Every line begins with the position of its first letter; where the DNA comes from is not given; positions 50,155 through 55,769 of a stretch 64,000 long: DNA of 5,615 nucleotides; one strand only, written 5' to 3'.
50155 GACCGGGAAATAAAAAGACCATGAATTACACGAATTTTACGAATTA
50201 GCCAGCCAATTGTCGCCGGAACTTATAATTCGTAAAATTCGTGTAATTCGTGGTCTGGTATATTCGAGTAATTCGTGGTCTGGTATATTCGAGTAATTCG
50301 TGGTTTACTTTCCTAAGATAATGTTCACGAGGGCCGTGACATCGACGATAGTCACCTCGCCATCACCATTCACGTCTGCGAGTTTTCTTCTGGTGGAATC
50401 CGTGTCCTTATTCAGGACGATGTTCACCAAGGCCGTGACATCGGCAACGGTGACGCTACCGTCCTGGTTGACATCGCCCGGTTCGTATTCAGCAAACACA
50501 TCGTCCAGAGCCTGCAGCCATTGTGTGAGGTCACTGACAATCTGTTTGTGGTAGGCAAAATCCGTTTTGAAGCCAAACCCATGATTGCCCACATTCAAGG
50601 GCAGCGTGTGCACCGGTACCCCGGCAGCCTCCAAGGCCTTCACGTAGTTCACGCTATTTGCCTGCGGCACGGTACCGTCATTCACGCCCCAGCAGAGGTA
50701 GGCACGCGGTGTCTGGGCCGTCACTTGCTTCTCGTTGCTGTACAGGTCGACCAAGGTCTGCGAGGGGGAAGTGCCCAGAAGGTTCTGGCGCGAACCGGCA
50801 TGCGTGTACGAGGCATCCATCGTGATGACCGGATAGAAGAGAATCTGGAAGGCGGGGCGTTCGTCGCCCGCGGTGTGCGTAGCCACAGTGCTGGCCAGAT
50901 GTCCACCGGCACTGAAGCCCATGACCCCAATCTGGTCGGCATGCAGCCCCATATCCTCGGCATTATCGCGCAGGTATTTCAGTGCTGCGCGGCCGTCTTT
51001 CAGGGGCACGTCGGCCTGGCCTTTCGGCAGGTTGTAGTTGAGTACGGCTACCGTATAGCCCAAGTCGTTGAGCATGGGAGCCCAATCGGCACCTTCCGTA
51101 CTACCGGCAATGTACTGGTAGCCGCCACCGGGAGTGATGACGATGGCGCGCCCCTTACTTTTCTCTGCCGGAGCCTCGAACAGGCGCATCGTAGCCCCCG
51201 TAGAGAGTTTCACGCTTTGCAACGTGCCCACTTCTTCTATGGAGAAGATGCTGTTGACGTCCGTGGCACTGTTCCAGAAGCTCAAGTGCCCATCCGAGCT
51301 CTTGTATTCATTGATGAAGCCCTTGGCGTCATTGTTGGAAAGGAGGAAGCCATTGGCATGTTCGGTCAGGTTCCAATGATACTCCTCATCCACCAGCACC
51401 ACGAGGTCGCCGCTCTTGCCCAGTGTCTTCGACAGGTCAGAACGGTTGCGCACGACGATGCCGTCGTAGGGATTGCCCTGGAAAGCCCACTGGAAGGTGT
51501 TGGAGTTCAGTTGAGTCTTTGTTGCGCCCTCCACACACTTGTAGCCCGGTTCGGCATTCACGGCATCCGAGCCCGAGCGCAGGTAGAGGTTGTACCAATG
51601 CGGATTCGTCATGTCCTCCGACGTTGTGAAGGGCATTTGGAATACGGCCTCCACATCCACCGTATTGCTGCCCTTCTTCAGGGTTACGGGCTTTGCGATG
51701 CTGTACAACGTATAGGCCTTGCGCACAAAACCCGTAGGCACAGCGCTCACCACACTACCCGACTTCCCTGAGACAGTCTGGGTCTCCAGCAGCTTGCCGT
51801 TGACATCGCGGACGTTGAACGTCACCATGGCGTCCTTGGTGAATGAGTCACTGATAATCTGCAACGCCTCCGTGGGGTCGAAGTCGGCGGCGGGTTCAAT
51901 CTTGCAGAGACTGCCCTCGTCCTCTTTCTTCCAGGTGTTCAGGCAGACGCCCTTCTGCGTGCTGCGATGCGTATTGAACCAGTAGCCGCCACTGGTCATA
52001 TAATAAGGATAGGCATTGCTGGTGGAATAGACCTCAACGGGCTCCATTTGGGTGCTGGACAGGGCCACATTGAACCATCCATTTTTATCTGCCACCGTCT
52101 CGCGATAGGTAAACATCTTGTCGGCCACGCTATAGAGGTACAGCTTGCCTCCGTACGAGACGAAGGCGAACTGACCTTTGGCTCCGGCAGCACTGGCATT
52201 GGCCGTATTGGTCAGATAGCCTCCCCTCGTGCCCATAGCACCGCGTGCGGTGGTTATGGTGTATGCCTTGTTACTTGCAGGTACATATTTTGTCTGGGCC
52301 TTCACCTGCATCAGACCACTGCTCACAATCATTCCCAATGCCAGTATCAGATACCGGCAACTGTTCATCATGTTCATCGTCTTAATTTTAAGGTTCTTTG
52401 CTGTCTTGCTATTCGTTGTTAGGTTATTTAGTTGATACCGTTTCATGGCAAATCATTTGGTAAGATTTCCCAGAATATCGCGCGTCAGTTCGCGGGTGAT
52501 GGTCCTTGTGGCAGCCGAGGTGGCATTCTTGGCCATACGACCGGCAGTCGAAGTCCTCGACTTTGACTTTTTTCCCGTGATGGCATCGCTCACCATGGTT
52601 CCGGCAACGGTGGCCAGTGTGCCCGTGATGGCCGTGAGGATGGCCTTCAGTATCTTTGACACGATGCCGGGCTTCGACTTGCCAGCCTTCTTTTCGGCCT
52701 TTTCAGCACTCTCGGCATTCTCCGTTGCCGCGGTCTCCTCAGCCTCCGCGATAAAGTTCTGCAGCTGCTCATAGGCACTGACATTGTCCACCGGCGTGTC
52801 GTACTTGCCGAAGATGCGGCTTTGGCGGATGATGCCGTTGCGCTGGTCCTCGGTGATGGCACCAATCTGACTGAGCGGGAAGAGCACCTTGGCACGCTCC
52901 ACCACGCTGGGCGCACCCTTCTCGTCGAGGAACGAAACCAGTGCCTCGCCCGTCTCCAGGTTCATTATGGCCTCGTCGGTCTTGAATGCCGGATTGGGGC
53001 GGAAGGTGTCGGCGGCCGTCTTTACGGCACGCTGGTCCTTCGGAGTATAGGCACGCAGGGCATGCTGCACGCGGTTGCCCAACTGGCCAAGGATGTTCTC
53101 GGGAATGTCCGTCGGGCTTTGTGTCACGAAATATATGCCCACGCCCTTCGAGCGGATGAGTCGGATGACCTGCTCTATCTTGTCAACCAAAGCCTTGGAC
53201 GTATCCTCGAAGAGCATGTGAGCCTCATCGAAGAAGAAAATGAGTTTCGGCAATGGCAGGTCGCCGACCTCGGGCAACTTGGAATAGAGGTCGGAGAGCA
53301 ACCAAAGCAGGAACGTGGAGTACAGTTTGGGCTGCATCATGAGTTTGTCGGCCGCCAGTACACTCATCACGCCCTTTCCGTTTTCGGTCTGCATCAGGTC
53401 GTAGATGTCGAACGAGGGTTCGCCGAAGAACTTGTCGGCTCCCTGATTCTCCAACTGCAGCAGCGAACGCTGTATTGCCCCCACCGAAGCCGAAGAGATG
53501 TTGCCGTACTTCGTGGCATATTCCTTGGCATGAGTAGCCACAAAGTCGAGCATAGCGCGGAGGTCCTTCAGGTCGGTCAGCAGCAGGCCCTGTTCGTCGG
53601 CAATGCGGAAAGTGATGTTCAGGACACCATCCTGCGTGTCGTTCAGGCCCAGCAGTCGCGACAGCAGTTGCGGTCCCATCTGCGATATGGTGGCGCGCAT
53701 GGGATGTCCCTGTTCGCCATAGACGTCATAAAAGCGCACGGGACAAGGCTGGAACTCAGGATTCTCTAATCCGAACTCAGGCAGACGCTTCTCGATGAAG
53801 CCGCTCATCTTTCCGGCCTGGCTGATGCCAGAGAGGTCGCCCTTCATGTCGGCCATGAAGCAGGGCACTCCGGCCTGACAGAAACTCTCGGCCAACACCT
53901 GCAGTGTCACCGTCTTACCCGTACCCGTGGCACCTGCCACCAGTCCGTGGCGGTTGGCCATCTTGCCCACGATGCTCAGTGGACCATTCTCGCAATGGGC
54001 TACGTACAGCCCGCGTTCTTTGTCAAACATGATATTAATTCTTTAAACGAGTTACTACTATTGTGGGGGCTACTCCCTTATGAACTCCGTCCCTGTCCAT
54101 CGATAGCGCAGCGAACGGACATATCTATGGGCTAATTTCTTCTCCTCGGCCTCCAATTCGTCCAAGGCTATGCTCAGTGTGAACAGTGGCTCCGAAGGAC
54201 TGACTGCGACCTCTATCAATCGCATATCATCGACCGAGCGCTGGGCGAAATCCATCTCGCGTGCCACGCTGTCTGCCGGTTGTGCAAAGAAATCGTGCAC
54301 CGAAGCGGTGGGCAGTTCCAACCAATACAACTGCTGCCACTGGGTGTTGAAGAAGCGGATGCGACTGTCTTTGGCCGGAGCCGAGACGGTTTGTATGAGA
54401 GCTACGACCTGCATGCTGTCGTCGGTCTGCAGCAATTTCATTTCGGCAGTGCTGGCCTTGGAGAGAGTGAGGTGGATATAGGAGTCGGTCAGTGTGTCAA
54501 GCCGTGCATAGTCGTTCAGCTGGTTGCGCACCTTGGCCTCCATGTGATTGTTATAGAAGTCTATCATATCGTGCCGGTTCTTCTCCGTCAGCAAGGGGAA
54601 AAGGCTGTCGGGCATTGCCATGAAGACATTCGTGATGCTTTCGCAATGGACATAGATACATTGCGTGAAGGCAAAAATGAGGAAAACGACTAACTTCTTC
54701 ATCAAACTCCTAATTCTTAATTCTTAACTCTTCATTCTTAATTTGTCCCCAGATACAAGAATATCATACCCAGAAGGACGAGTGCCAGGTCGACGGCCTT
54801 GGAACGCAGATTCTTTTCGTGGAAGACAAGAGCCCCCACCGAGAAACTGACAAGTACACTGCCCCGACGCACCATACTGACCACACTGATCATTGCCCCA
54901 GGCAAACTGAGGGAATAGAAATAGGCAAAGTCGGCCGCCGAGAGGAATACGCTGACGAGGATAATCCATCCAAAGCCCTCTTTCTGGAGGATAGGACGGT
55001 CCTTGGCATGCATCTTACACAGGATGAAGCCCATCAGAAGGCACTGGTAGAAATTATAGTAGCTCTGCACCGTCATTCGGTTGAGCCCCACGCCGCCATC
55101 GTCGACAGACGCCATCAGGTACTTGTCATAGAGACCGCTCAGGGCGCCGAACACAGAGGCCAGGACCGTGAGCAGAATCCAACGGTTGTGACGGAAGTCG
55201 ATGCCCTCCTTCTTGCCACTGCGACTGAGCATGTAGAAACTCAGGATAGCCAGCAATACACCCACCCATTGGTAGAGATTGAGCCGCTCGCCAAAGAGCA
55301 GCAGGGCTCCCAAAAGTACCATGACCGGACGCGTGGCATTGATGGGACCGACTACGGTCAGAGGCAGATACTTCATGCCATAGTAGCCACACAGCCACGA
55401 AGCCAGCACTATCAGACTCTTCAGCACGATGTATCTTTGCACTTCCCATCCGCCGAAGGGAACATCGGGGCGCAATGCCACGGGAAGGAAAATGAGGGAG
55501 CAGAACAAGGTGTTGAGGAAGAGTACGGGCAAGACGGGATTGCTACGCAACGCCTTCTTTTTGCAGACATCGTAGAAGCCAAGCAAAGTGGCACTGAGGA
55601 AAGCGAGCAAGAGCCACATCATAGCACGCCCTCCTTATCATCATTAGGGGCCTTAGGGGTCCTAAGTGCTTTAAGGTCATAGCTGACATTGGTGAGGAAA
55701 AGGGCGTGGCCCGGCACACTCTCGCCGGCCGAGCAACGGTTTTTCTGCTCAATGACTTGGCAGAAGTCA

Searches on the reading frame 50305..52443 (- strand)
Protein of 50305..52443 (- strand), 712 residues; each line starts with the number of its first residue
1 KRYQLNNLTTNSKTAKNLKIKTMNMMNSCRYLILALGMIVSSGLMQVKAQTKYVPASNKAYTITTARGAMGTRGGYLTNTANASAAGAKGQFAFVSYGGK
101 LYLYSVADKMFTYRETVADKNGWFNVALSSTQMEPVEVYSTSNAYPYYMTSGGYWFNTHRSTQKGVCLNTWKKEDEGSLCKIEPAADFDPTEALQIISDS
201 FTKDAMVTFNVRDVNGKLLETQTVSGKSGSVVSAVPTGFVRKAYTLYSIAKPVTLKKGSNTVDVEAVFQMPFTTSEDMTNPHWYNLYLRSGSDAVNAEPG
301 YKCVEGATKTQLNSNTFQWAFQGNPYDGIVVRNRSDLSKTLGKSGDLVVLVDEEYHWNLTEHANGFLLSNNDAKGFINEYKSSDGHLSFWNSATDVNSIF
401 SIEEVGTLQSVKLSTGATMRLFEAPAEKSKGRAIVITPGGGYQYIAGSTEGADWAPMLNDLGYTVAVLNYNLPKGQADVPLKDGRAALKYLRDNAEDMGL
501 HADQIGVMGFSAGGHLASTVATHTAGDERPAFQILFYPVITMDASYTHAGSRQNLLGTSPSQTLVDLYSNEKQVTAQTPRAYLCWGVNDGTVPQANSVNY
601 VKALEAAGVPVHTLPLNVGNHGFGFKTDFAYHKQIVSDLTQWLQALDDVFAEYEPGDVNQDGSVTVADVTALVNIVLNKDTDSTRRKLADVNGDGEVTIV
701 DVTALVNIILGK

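Call 81: search_protein_families(library=pfam, proteins=[window:50305-52443:-], max_evalue=0.001)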
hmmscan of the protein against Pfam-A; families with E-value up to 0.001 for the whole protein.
window:50305-52443:- (712 aa): 4 families
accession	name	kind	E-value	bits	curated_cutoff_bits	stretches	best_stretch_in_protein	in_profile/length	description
PF20434.5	BD-FAE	-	5.1e-18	65.8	26.8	1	423-603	5-214/215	BD-FAE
PF07859.19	Abhydrolase_3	-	1.8e-16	61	25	1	439-623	6-208/210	alpha/beta hydrolase fold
PF00404.24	Dockerin_1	-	1e-11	45.3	22.9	1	655-709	1-56/57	Dockerin type I domain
PF00326.27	Peptidase_S9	-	3.8e-09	36.8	22.6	1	478-628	42-194/213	Prolyl oligopeptidase family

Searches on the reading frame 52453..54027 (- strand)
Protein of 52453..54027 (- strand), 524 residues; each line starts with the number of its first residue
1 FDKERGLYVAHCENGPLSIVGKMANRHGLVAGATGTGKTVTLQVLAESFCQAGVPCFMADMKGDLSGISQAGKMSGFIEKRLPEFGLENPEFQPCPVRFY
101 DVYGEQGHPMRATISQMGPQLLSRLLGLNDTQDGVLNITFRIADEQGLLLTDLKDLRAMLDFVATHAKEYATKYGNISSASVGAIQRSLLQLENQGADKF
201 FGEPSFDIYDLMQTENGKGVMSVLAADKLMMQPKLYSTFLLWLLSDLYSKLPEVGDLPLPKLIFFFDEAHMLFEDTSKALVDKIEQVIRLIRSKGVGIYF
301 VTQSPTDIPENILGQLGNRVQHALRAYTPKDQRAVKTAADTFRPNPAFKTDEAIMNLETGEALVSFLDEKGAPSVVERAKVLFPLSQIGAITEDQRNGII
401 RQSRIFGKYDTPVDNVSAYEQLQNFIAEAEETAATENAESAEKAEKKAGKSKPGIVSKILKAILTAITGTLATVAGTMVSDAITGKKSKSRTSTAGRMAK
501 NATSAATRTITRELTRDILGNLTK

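Call 81: search_protein_families(library=pfam, proteins=[window:52453-54027:-], max_evalue=0.001)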
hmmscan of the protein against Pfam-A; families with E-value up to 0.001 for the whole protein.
window:52453-54027:- (524 aa): 6 families
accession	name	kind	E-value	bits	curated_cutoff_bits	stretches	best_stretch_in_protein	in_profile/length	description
PF05872.18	HerA_C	-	1.7e-211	703.7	22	1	13-522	9-497/502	Helicase HerA-like C-terminal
PF01935.23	DUF87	-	3.2e-09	37.7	23.2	1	21-216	19-194/220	Helicase HerA, central domain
PF01580.24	FtsK_SpoIIIE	-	0.00013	21.9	24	1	22-47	37-61/221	FtsK/SpoIIIE family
PF13401.12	AAA_22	-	0.00048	20.9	27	0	25-111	5-65/130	AAA domain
PF04851.21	ResIII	-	0.00069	20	22.5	0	25-51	23-49/164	Type III restriction enzyme, res subunit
PF12846.13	AAA_10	-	0.00098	18.7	27.5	0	263-323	243-298/362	AAA-like domain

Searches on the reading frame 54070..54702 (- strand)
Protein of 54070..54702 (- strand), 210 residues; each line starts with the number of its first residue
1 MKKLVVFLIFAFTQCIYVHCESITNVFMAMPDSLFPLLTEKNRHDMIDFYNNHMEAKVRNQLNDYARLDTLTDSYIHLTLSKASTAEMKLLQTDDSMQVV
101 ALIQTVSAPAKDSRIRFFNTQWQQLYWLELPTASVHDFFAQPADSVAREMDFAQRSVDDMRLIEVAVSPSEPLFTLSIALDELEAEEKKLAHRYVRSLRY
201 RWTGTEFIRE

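Call 81: search_protein_families(library=pfam, proteins=[window:54070-54702:-], max_evalue=0.001)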
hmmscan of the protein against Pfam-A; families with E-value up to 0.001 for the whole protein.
window:54070-54702:- (210 aa): 1 family
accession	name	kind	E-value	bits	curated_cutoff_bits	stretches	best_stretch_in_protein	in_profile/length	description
PF11644.13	DUF3256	-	7.3e-54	182.7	25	1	19-207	5-195/195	Protein of unknown function (DUF3256)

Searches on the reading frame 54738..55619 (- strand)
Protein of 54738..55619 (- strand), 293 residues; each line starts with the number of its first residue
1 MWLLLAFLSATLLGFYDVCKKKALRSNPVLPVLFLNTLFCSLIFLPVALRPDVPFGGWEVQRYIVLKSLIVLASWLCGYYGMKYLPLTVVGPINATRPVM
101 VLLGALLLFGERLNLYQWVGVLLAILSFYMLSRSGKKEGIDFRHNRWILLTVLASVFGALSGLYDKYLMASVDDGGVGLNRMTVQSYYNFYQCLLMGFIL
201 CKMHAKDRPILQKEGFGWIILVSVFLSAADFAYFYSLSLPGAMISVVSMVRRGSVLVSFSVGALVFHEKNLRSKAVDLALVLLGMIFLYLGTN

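Call 81: search_protein_families(library=pfam, proteins=[window:54738-55619:-], max_evalue=0.001)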
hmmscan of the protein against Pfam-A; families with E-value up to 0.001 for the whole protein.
window:54738-55619:- (293 aa): 1 family
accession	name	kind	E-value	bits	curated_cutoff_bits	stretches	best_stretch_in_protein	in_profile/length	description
PF00892.27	EamA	-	1.1e-27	97.4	28.2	2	2-132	3-134/135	EamA-like transporter family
